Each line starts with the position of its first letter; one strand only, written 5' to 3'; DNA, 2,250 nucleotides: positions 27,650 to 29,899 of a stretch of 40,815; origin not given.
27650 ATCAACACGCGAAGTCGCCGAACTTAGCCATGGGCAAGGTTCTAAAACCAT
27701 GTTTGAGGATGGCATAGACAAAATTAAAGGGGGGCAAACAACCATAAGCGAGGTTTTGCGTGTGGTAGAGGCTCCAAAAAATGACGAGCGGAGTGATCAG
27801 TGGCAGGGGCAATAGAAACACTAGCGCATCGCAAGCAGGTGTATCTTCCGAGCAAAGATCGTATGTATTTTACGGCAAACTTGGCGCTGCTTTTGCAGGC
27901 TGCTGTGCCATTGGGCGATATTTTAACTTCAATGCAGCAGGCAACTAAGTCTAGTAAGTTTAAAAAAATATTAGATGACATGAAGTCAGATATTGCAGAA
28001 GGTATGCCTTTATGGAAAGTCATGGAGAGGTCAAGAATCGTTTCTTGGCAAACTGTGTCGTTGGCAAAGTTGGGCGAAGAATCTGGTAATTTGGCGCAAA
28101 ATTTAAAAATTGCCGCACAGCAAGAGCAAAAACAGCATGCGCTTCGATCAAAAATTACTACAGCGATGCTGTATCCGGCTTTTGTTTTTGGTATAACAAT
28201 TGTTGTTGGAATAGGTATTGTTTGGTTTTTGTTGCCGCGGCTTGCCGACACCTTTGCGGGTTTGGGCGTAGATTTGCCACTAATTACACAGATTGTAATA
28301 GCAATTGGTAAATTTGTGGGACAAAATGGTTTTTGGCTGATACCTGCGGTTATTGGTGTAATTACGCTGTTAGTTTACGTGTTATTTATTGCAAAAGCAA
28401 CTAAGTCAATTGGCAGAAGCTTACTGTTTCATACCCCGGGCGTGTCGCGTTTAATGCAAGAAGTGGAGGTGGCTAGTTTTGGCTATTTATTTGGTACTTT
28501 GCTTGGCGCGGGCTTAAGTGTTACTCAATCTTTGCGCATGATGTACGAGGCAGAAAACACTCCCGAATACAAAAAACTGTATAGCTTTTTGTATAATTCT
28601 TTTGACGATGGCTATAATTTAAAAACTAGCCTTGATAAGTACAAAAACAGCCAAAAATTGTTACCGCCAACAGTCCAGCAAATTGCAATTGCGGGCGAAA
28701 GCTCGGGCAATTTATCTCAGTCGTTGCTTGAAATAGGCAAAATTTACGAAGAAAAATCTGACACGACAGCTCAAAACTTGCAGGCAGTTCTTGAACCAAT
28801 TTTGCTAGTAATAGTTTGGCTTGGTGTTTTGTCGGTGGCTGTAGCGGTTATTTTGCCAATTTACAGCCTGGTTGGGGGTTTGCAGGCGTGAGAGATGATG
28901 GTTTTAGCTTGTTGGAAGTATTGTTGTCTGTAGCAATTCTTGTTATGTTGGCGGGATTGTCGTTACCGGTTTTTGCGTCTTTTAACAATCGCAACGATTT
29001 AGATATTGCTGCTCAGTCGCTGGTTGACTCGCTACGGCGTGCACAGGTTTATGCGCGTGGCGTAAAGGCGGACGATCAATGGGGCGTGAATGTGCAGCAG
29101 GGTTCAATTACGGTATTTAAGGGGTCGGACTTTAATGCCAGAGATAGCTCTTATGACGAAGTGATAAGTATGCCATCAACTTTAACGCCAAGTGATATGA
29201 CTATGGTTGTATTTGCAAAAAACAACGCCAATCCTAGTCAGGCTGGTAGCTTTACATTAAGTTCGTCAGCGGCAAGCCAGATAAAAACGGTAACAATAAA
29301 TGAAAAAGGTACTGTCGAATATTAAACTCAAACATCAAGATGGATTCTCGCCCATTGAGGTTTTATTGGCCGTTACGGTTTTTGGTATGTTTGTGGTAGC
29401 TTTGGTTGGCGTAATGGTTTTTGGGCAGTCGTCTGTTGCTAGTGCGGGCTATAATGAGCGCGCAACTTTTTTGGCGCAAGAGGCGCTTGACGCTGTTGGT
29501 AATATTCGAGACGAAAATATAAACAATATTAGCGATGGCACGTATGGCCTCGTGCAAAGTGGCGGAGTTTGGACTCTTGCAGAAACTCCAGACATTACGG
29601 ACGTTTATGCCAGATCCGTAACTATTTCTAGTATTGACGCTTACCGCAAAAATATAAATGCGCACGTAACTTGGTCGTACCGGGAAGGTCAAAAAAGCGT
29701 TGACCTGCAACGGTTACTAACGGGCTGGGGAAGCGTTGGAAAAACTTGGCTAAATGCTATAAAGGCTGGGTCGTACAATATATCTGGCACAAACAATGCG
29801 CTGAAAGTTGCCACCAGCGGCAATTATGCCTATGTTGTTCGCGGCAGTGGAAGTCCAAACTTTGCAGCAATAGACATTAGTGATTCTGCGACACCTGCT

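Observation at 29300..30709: Pilin fused to a seven-bladed beta-propeller, a possible built-in tip adhesin analogous to PilY1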

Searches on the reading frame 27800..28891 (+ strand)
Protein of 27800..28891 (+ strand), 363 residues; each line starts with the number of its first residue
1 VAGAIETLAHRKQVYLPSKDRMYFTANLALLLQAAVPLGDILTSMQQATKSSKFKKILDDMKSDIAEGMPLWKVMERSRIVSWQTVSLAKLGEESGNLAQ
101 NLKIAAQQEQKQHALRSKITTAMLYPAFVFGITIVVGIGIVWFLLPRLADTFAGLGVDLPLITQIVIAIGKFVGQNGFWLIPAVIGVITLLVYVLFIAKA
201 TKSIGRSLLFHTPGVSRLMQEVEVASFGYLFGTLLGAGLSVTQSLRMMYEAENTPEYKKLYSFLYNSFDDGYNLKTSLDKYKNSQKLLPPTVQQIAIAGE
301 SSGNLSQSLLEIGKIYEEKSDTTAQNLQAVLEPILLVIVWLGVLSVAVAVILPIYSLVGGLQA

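Call 3: search_protein_families(library=pfam, proteins=[window:27800-28891:+], max_evalue=1)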
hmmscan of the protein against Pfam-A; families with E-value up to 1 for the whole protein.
window:27800-28891:+ (363 aa): 2 families
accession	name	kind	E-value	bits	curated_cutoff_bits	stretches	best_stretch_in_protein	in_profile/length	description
PF00482.28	T2SSF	-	3.9e-44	150.1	25.2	2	24-146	1-125/125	Type II secretion system (T2SS), protein F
PF17091.10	Inovirus_G7P_1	-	0.054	14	27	1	136-155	15-34/38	Inovirus G7P protein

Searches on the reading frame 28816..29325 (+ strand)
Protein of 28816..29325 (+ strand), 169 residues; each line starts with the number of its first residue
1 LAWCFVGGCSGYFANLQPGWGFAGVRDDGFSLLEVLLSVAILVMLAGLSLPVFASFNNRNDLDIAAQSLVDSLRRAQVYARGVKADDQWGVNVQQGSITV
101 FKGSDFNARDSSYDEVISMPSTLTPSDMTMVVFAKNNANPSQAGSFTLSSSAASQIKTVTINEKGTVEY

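Call 3: search_protein_families(library=pfam, proteins=[window:28816-29325:+], max_evalue=1)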
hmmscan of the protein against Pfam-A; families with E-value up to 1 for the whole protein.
window:28816-29325:+ (169 aa): 2 families
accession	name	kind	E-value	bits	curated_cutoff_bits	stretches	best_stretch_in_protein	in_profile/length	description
PF07963.17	N_methyl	-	0.0001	22.2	21.2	1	28-48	5-25/27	Prokaryotic N-terminal methylation motif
PF11555.13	Inhibitor_Mig-6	-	0.2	12.5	25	1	117-158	11-51/74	EGFR receptor inhibitor Mig-6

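Call 4: search_protein_families(library=ncbifam, proteins=[window:28816-29325:+], max_evalue=1)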
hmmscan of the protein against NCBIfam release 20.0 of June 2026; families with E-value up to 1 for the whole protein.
window:28816-29325:+ (169 aa): 14 families
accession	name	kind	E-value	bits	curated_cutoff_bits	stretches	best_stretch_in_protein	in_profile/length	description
NF007800.0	PRK10506.1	equivalog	4.1e-06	26.7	158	1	26-157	7-140/163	prepilin peptidase-dependent protein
TIGR01708.2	typeII_sec_gspH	equivalog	3e-05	24.1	80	1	28-130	2-101/169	type II secretion system minor pseudopilin GspH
NF040982.1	ComGD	equivalog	9.4e-05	22.8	70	1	28-152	2-122/139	competence type IV pilus minor pilin ComGD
NF041013.1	T4P_ComGE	equivalog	0.0001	22.4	49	1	29-60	5-36/83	competence type IV pilus minor pilin ComGE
TIGR02532.1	IV_pilin_GFxxxE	domain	0.00015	21.4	16.3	1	29-48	3-22/24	prepilin-type N-terminal cleavage/methylation domain-containing protein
NF041775.1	typeIV_PilA_Myxo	equivalog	0.0012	18.9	400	1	26-65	9-48/214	type IV pilin protein PilA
TIGR01710.1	typeII_sec_gspG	equivalog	0.0027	17.7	88.85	1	29-76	2-48/134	type II secretion system major pseudopilin GspG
NF007862.0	PRK10574.1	equivalog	0.0034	17.5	138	1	27-69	4-46/145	prepilin peptidase-dependent pilin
NF007660.0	PRK10332.1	equivalog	0.021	15.3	86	1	26-95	7-75/107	prepilin-type N-terminal cleavage/methylation domain-containing protein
NF041002.1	pilin_ComGF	equivalog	0.03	14.6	80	1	28-60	2-34/139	competence type IV pilus minor pilin ComGF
TIGR02596.1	TIGR02596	subfamily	0.072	13.2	70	1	30-80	1-51/196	Verru_Chthon cassette protein D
NF047827.1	T3SSXpsH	equivalog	0.083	12.7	160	1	29-83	2-58/145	type II secretion system protein XpsH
NF047583.1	LIC10604_fam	equivalog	0.1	12.2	200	1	35-167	9-131/161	LIC10604 family protein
NF007848.0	PRK10557.1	equivalog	0.21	10.9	120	1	25-45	8-28/192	prepilin peptidase-dependent protein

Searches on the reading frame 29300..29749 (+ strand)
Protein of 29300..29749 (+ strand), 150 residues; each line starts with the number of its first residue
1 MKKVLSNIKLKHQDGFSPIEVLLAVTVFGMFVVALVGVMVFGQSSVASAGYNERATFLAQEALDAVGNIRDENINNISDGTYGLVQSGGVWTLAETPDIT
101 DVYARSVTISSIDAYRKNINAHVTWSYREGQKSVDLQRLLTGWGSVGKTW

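Call 42: search_protein_representatives(protein=window:29300-29749:+)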
Query: 150 residues. Proteins with E-value up to 0.001 (for the whole library): 1889; up to 1e-10: 784; up to 1e-30: 4. The best 150 are listed.
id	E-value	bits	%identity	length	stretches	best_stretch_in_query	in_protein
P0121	5.4e-36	139.8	51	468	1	11-150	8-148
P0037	2.7e-33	131.0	49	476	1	1-143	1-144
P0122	2.5e-32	127.9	49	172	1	13-144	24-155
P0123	7.9e-32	126.3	43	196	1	13-150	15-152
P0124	7.8e-30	119.8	46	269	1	13-146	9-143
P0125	1.1e-29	119.4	45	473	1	12-149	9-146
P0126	2.5e-29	118.2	47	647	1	13-145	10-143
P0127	8.7e-29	116.4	48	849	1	13-132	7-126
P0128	9.0e-29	116.4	45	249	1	11-147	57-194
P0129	1.2e-28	116.0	45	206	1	7-147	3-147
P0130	1.5e-28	115.6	45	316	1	2-146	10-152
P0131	2.8e-28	114.8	42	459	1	11-143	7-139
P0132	3.3e-28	114.6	42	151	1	13-148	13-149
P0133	4.2e-28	114.2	45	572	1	11-144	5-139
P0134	7.4e-28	113.4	44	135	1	6-127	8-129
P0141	1.3e-27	112.7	43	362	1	11-144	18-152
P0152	1.3e-26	109.4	41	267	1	9-144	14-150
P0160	5.0e-26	107.5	44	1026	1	13-143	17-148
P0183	7.7e-25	103.6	43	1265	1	20-146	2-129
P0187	1.1e-24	103.1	45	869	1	12-143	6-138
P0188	1.4e-24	102.8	40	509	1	11-146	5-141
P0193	2.1e-24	102.2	39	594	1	2-143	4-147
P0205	6.3e-24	100.7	38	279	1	13-148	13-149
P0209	9.7e-24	100.1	42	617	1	9-144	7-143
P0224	3.5e-23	98.2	41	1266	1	8-143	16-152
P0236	9.3e-23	96.9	36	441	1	10-146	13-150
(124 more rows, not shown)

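Call 47: search_protein_families(library=pfam, proteins=[P0205, P0193, P0152, P0236, P0160, P0187, P0209, P0188, P0141, P0183], max_evalue=0.01)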
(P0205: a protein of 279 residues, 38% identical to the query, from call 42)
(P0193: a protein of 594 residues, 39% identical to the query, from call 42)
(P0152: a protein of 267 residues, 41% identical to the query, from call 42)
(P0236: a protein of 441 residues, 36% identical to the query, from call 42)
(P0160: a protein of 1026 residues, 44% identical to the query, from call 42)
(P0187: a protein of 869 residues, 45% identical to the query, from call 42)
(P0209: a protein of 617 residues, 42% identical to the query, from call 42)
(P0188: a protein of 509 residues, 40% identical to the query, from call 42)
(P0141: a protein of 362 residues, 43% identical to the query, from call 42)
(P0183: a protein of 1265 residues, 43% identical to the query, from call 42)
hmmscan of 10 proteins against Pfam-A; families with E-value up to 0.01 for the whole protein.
P0205 (279 aa): 0 families

P0193 (594 aa): 1 family
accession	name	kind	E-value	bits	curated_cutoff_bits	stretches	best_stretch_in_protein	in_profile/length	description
PF13964.12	Kelch_6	-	0.0071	16.8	25.3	0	493-513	22-43/50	Kelch motif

P0152 (267 aa): 1 family
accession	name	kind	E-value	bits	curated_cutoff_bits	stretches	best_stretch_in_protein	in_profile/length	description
PF06453.16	LT-IIB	-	0.0022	18.3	25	1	38-122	20-95/122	Type II heat-labile enterotoxin , B subunit (LT-IIB)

P0236 (441 aa): 0 families

P0160 (1026 aa): 8 families
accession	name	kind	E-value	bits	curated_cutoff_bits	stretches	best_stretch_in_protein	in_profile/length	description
PF00041.27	fn3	-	9e-34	116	25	4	444-530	1-68/84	Fibronectin type III domain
PF16656.11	Pur_ac_phosph_N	-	1.7e-18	67.4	30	4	335-422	6-84/93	Purple acid Phosphatase, N-terminal domain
PF25788.1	Ig_Rha78A_N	-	1.1e-09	38.9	27.4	0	571-661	18-100/105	Rha78A-like, N-terminal immunoglobulin domain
PF10179.15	NDNF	-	6.7e-07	29.8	27.3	0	393-425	85-117/127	Neuron-derived neurotrophic factor, first Fn(III) domain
PF16794.11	fn3_4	-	2e-06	28.1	27.1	0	449-536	8-94/103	Fibronectin-III type domain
PF14292.12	SusE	-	3.2e-05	24.5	25.2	0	438-485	14-59/106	SusE outer membrane protein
PF07963.17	N_methyl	-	8.7e-05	22.4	21.2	1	16-39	3-26/27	Prokaryotic N-terminal methylation motif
PF25814.1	fn3_SORL1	-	0.0038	17.7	27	0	445-488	4-40/90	SORL1-like, fn3 domain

P0187 (869 aa): 0 families

P0209 (617 aa): 3 families
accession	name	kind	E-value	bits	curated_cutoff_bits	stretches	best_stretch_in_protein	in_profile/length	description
PF00041.27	fn3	-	9.2e-08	32.6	25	1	334-424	3-74/84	Fibronectin type III domain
PF16656.11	Pur_ac_phosph_N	-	2.7e-05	25.1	30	1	337-421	6-83/93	Purple acid Phosphatase, N-terminal domain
PF07963.17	N_methyl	-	0.003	17.5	21.2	1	12-32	5-25/27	Prokaryotic N-terminal methylation motif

P0188 (509 aa): 2 families
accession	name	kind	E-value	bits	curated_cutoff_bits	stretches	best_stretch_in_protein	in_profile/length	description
PF13385.13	Laminin_G_3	-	1.7e-18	67.7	27.6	1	332-480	13-148/151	Concanavalin A-like lectin/glucanases superfamily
PF10102.14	DUF2341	-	3.1e-11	44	23.4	1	199-263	2-64/84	Domain of unknown function (DUF2341)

P0141 (362 aa): 1 family
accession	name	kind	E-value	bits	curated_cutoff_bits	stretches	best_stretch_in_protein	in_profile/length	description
PF07963.17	N_methyl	-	0.0016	18.4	21.2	1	20-41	4-25/27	Prokaryotic N-terminal methylation motif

P0183 (1265 aa): 5 families
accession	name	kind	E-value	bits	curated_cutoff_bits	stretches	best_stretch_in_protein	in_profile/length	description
PF19403.5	SpaA_2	-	8e-20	71.7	25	4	569-649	3-96/96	Prealbumin-like fold domain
PF09953.15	DUF2187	-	2.6e-08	34.2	24.7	1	707-754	5-55/60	Uncharacterized protein conserved in bacteria (DUF2187)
PF12790.13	T6SS-SciN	-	0.00033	20.8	27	0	366-402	50-86/120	Type VI secretion lipoprotein, VasD, EvfM, TssJ, VC_A0113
PF05738.19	Cna_B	-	0.0016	19.3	22.3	0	353-374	61-78/87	Cna protein B-type domain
PF10708.14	DUF2510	-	0.0016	18.6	24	0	1120-1131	16-27/35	Protein of unknown function (DUF2510)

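Call 59: predict_structure(alignment_id=A3)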
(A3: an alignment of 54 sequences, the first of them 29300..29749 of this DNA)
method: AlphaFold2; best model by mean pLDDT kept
length: 150 residues; sequences in the alignment: 54
mean_pLDDT: 87.3   pTM: 0.71
mean pLDDT of the five models: 87.3, 86.8, 86.6, 85.1, 84.9
residues with pLDDT >= 90: 96; 70-90: 33; 50-70: 17; < 50: 4
segments of 3 or more residues with pLDDT < 50: 1-3
pLDDT, mean of each block of 10 residues (from residue 1): 50 77 97 96 91 96 94 86 92 92 95 92 92 95 64
secondary structure, 60 per line:
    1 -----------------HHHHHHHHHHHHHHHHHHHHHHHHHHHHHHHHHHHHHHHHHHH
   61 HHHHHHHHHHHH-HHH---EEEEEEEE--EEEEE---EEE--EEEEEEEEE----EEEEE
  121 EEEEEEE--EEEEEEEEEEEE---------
elements in order: H18-72 E80-87 E90-94 E98-100 E103-111 E116-127 E130-141

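Call 63: fold_search(model_id=the predicted structure, library=pdb)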
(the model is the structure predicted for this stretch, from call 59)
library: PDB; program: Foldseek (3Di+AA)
matches with E <= 10: 853; with E <= 0.001: 0
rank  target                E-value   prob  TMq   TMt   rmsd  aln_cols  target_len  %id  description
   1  2ret_C                1.5e-01  0.72  0.31  0.51   6.9        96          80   12  The crystal structure of a binary complex of two pseudopilins: EpsI and EpsJ from the Type 2 Secretion System of Vibri (released 2008-02-05)
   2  1y8c                  1.8e-01  0.89  0.28  0.19   3.6        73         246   10  Crystal structure of a S-adenosylmethionine-dependent methyltransferase from Clostridium acetobutylicum ATCC 824 (released 2004-12-28)
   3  4l8h_B                2.2e-01  0.14  0.19  0.22  10.9        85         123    9  Bacteriophage Qbeta coat protein in complex with RNA operator hairpin (released 2013-10-02)
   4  8bk2_B                2.5e-01  0.57  0.22  0.19   7.2        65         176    9  X-ray structure of meningococcal factor H binding protein variant 2 in complex with a specific and bactericidal human  (released 2023-11-22)
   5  4zor_B                3.0e-01  0.44  0.22  0.27   9.3        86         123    8  The structure of the S37P MS2 viral capsid assembly. (released 2016-09-07)
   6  3taz_B                3.0e-01  0.25  0.23  0.09  19.8        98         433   11  Crystal structure of NurA bound to dAMP and manganese (released 2011-11-23)
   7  9hau_AA               3.0e-01  0.21  0.21  0.26   9.1        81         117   16  pT=3 virus-like particle of ssRNA phage Hubei14 coat protein (released 2024-11-13)
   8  6yfc_AB               3.2e-01  0.21  0.21  0.25   9.1        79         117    8  Virus-like particle of bacteriophage AVE019 (released 2020-09-02)
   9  5kip_A                3.5e-01  0.23  0.21  0.24   9.7        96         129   11  Asymmetric unit for the coat proteins of phage Qbeta (released 2016-10-05)
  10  4ye0_A                4.0e-01  0.41  0.19  0.28  12.3        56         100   11  Stress-induced protein 1 truncation mutant (43 - 140) from Caenorhabditis elegans (released 2015-06-10)
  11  4zor_C                4.0e-01  0.35  0.22  0.26   9.4        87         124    8  The structure of the S37P MS2 viral capsid assembly. (released 2016-09-07)
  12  4ydz_A                4.0e-01  0.20  0.20  0.22  16.4        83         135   12  Stress-induced protein 1 from Caenorhabditis elegans (released 2015-06-10)
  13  5bsz                  4.2e-01  0.72  0.27  0.17   7.5        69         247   16  X-ray structure of the sugar N-methyltransferase KedS8 from Streptoalloteichus sp ATCC 53650 (released 2015-07-29)
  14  5o16_B                4.2e-01  0.54  0.29  0.17   8.9        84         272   10  Crystal structure of bifunctional dehydratase-cyclase domain in ambruticin biosynthesis (released 2017-11-08)
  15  1fr5_A                4.5e-01  0.25  0.21  0.24   9.7        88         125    8  PHAGE FR CAPSIDS WITH A FOUR RESIDUE DELETION IN THE COAT PROTEIN FG LOOP (released 1999-01-13)
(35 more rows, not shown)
